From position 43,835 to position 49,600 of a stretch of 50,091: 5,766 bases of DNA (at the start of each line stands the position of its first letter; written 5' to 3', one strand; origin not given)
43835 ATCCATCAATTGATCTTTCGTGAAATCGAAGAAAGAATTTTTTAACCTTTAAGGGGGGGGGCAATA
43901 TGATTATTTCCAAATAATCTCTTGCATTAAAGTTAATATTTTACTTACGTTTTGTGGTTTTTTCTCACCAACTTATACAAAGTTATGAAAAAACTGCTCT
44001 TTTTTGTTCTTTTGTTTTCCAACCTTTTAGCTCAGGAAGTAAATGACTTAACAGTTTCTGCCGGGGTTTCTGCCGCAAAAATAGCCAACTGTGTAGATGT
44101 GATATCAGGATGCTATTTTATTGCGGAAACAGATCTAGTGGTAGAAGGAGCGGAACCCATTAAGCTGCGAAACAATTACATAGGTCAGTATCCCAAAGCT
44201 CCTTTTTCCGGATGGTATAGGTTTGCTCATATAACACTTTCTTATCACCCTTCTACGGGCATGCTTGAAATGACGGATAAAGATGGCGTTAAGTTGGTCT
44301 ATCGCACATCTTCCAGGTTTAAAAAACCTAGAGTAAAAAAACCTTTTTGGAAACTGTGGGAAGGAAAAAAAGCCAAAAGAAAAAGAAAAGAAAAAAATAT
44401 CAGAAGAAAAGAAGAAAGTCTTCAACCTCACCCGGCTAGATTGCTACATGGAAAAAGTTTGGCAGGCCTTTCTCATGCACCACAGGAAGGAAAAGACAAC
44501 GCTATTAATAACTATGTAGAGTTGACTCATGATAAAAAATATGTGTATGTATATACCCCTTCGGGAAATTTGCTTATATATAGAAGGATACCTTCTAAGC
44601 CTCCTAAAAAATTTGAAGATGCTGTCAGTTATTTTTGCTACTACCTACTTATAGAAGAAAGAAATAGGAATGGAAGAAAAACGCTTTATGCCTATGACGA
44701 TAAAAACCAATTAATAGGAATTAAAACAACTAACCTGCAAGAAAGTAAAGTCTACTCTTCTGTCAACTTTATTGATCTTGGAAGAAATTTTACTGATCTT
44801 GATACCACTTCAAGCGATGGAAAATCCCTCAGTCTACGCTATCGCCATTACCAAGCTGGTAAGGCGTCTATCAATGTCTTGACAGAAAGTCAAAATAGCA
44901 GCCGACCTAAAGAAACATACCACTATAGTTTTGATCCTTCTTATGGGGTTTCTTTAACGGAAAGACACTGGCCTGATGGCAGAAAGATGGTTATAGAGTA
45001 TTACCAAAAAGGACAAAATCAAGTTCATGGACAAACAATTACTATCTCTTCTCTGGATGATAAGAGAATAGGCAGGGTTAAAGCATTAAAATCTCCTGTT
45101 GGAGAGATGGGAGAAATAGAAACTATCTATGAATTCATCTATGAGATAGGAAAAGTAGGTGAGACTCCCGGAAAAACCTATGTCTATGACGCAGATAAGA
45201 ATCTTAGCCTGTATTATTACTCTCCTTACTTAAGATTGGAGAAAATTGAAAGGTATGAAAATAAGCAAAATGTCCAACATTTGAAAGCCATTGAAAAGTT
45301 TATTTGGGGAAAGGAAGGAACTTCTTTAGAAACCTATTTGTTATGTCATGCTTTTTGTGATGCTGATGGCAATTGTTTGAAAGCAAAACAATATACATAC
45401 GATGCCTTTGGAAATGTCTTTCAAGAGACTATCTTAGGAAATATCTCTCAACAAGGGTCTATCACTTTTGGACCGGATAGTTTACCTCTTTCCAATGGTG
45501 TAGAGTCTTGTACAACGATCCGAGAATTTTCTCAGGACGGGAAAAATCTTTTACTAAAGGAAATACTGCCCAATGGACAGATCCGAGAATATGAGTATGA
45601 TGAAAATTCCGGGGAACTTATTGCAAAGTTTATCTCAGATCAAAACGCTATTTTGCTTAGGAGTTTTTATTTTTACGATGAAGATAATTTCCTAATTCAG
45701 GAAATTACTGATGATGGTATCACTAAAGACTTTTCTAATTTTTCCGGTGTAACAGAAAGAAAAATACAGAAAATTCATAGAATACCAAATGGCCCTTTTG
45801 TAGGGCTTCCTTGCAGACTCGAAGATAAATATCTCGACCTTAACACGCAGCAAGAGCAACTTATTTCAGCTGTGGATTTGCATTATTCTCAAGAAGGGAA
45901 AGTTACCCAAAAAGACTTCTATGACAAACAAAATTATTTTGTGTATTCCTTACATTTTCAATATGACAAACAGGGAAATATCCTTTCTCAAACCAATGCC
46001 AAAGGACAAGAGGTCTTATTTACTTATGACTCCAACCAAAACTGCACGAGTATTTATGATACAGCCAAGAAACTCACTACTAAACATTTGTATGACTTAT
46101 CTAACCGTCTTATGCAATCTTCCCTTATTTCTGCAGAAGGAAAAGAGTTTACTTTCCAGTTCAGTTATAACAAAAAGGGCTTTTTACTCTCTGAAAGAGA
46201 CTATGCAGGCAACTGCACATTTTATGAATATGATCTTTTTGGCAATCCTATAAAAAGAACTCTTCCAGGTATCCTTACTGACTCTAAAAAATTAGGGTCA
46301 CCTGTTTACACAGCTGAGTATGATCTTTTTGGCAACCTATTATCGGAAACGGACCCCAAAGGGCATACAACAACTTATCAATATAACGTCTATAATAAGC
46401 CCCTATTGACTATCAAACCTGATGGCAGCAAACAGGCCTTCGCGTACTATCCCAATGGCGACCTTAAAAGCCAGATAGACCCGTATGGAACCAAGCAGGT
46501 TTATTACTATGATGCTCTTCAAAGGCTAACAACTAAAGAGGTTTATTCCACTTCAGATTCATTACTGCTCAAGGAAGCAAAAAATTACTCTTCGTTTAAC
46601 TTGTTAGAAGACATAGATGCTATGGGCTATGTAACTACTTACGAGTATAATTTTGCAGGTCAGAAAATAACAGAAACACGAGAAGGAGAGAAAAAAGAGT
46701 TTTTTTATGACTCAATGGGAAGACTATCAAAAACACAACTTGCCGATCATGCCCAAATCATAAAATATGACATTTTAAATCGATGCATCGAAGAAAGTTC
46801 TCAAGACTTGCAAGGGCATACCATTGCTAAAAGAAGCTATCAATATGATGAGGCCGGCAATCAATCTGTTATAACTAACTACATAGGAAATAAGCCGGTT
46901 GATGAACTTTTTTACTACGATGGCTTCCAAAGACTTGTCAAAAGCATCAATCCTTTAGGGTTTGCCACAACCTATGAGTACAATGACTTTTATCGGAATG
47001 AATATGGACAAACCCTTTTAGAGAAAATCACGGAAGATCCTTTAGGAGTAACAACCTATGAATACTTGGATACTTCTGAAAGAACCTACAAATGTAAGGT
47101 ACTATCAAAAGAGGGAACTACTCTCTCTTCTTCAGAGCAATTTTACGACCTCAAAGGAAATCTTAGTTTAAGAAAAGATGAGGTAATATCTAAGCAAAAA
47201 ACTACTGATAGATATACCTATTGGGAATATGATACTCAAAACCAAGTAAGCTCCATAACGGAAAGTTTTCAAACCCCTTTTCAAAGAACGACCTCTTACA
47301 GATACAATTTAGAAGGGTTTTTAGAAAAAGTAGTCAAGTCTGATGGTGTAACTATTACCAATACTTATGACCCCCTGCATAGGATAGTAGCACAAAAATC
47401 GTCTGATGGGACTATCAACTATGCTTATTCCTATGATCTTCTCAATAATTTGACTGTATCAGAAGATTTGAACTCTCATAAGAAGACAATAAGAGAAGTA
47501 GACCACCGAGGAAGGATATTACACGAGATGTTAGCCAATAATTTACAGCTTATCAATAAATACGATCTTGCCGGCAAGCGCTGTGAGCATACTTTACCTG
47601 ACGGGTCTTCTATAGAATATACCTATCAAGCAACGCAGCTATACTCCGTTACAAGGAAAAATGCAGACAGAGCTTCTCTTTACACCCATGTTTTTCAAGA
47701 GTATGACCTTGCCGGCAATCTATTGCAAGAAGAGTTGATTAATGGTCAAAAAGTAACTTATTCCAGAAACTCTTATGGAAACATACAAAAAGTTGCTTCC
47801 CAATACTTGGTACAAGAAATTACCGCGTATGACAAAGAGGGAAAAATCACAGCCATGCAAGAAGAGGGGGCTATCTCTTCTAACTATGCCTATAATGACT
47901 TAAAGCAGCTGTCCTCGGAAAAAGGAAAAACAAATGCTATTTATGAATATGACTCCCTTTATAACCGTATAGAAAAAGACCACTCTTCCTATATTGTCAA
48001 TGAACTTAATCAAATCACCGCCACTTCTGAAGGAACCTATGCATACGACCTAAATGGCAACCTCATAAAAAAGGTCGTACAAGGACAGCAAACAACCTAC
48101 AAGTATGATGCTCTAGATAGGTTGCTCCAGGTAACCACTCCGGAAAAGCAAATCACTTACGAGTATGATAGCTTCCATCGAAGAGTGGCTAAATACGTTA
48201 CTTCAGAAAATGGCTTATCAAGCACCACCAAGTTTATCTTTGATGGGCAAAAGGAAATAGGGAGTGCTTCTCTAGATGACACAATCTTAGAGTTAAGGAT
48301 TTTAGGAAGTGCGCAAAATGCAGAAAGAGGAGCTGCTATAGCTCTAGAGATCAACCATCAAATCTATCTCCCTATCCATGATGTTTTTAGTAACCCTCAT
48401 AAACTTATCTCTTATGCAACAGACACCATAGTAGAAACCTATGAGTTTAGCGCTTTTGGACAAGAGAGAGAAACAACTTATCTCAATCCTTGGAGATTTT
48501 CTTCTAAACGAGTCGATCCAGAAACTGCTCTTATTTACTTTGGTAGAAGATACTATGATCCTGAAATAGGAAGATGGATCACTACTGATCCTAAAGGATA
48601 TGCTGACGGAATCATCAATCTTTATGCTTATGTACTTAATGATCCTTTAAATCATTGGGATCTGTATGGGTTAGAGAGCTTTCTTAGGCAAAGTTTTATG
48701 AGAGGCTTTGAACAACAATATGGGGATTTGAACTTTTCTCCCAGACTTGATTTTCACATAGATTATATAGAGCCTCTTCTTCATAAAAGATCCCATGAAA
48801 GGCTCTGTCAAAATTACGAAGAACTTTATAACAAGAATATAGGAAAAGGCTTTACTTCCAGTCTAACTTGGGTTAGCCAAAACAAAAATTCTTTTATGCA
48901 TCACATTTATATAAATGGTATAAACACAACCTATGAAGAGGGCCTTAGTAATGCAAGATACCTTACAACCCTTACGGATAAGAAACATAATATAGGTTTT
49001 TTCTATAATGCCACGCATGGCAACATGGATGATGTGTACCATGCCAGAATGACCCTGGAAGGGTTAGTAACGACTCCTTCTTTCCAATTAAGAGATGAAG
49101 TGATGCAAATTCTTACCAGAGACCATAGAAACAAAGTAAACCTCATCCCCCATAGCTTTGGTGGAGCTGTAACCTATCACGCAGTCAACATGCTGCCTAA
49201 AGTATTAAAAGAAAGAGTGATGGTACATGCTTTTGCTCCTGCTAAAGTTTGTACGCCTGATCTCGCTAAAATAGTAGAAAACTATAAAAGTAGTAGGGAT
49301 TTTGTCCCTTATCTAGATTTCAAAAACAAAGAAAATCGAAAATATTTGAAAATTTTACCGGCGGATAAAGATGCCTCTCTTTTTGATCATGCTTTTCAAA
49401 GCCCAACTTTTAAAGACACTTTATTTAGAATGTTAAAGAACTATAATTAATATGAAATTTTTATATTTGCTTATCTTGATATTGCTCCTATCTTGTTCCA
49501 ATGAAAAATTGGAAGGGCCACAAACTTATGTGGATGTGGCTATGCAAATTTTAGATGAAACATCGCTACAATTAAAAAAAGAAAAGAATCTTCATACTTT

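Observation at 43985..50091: Sec-signal Rhs/YD polymorphic-toxin locus in a chlamydia-like backbone with no T6SS or Tc context in view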

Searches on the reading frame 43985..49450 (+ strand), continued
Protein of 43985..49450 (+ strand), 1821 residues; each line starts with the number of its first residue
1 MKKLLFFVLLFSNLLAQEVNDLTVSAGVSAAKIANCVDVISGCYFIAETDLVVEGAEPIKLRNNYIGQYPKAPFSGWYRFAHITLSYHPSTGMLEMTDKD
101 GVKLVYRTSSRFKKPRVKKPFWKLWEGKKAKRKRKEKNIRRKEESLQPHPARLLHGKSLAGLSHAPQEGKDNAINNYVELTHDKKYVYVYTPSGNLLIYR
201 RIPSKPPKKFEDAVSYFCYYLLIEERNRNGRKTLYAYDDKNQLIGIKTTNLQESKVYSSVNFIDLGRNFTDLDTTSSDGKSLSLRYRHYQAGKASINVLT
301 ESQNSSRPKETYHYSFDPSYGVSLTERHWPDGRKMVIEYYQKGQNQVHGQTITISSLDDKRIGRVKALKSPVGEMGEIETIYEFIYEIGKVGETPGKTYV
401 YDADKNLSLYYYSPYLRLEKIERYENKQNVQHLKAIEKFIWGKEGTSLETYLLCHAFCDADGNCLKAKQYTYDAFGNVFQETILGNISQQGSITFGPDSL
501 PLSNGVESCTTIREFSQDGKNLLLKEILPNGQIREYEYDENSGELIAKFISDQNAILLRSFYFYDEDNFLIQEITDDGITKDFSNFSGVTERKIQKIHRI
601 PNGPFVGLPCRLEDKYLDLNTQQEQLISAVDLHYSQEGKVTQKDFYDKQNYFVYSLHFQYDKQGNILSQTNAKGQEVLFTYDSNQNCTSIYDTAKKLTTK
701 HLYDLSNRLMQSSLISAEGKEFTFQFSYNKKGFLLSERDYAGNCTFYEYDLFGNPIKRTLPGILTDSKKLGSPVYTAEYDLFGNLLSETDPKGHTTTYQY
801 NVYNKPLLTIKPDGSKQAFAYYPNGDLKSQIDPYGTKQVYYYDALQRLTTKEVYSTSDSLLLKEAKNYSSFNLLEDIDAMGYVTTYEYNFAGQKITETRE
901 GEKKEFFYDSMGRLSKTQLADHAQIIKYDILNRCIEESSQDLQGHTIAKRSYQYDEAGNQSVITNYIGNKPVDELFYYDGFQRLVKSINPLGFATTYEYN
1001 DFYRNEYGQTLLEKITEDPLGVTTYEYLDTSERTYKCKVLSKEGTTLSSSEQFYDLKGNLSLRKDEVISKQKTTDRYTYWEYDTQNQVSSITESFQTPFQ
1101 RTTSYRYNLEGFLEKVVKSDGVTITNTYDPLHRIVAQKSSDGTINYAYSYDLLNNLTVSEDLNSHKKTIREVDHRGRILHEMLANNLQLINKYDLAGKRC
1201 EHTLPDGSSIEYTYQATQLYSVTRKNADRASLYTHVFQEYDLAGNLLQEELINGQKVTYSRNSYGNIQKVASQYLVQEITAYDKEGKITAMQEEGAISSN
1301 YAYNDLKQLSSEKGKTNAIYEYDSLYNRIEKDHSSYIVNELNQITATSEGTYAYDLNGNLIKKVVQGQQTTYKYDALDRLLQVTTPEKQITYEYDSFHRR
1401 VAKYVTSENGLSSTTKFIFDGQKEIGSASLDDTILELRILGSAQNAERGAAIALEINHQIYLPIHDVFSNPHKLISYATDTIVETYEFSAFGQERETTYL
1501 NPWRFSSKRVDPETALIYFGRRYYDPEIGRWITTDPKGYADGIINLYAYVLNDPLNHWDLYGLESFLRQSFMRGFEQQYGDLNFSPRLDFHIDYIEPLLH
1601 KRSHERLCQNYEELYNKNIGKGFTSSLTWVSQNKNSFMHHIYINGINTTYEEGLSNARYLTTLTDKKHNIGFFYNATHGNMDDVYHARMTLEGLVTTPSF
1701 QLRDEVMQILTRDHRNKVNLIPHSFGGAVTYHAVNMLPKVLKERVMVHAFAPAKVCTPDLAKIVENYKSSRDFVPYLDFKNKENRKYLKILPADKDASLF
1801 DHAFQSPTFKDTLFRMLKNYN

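Call 48: find_encoding_contigs(protein=P0007, flank=10000, max_places=2)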
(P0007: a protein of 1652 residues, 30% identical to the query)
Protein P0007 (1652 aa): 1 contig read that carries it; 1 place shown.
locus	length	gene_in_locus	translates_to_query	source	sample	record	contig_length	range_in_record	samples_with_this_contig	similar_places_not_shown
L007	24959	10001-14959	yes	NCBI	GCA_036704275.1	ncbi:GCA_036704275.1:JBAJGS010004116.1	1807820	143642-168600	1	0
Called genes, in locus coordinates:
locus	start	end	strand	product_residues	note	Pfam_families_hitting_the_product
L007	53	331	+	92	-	-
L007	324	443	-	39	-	-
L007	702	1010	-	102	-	-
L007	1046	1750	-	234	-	-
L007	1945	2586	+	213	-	-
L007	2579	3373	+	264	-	PF10962:DUF2764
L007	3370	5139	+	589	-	PF02874:ATP-synt_ab_N, PF16886:ATP-synt_ab_Xtn, PF00006:ATP-synt_ab, PF22919:ATP-synt_VA_C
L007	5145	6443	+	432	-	PF02874:ATP-synt_ab_N, PF00006:ATP-synt_ab, PF22919:ATP-synt_VA_C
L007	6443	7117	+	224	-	PF01813:ATP-synt_D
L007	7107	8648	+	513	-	PF01496:V_ATPase_I (weak)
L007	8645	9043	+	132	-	PF01496:V_ATPase_I (weak)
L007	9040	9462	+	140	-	PF00137:ATP-synt_C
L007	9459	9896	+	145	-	-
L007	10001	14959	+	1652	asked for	PF05593:RHS_repeat, PF25023:TEN_YD-shell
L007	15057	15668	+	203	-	-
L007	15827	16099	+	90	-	-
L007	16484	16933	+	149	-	-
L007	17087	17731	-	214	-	PF00793:DAHP_synth_1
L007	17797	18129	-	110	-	PF00793:DAHP_synth_1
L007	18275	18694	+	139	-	PF01235:Na_Ala_symp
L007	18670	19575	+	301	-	PF01235:Na_Ala_symp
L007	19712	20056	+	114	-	-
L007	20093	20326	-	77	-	-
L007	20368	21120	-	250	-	-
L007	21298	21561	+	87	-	-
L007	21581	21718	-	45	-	-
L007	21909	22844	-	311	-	PF08264:Anticodon_1, PF10458:Val_tRNA-synt_C (weak)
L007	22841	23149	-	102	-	PF00133:tRNA-synt_1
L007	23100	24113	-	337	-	PF00133:tRNA-synt_1, PF13603:tRNA-synt_1_2, PF09334:tRNA-synt_1g (weak)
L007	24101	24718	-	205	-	PF00133:tRNA-synt_1, PF09334:tRNA-synt_1g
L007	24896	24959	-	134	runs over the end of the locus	PF00293:NUDIX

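Call 58: search_protein_families(library=pfam, proteins=[P0016], max_evalue=0.001)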
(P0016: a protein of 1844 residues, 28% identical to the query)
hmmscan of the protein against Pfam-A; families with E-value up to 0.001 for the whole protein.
P0016 (1844 aa): 3 families
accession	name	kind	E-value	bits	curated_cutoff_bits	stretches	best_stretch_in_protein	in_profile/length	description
PF05593.20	RHS_repeat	-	3.8e-62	206.1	22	2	638-671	1-34/38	RHS Repeat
PF05095.17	DUF687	-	2.4e-14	53.2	25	1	1649-1831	34-209/537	Protein of unknown function (DUF687)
PF20148.4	DUF6531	-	2.1e-05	25.2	24.1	1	43-96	2-55/74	Domain of unknown function (DUF6531)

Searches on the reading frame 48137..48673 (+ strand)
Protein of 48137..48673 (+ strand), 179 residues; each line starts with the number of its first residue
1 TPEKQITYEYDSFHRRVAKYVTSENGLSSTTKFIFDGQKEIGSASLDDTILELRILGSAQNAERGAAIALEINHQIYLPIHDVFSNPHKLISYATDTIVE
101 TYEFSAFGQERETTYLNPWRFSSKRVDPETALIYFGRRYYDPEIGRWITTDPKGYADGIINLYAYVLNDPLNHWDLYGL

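Call 51: find_related_loci(query=window:48137-48673:+, collection=metagenome_contigs, flank=6000)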
Query window:48137-48673:+ (179 aa) in metagenome_contigs; peptide patterns used: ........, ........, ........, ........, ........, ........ (x = any residue, [..] = any of these).
204 stretches matched a pattern; 113 encode a relative of the query (tblastn E <= 1e-3); the best 80 are kept; 80 distinct loci.
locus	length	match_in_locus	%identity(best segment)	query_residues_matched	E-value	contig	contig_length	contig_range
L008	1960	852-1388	95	1-179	1e-122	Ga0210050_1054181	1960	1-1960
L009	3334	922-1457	93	1-179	6e-101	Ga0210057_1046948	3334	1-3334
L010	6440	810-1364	53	1-179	5e-67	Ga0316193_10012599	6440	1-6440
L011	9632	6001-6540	53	5-179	8e-58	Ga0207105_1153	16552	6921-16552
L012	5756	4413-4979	49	1-179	4e-56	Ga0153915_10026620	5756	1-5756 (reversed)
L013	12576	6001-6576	49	1-179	1e-54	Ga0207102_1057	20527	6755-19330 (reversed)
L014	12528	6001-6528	51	8-179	2e-53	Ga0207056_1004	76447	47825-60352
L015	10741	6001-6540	51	5-179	3e-53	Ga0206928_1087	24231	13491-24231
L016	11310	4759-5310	48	3-179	1e-52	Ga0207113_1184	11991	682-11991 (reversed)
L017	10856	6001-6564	46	1-179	1e-52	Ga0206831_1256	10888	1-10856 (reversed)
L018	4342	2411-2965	48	6-179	3e-52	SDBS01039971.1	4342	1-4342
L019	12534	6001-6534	50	8-179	6e-52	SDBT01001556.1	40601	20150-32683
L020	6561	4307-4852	47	4-179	2e-51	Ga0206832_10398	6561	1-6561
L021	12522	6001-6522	49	3-179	5e-51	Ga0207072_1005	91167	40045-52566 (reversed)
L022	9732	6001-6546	49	6-179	2e-50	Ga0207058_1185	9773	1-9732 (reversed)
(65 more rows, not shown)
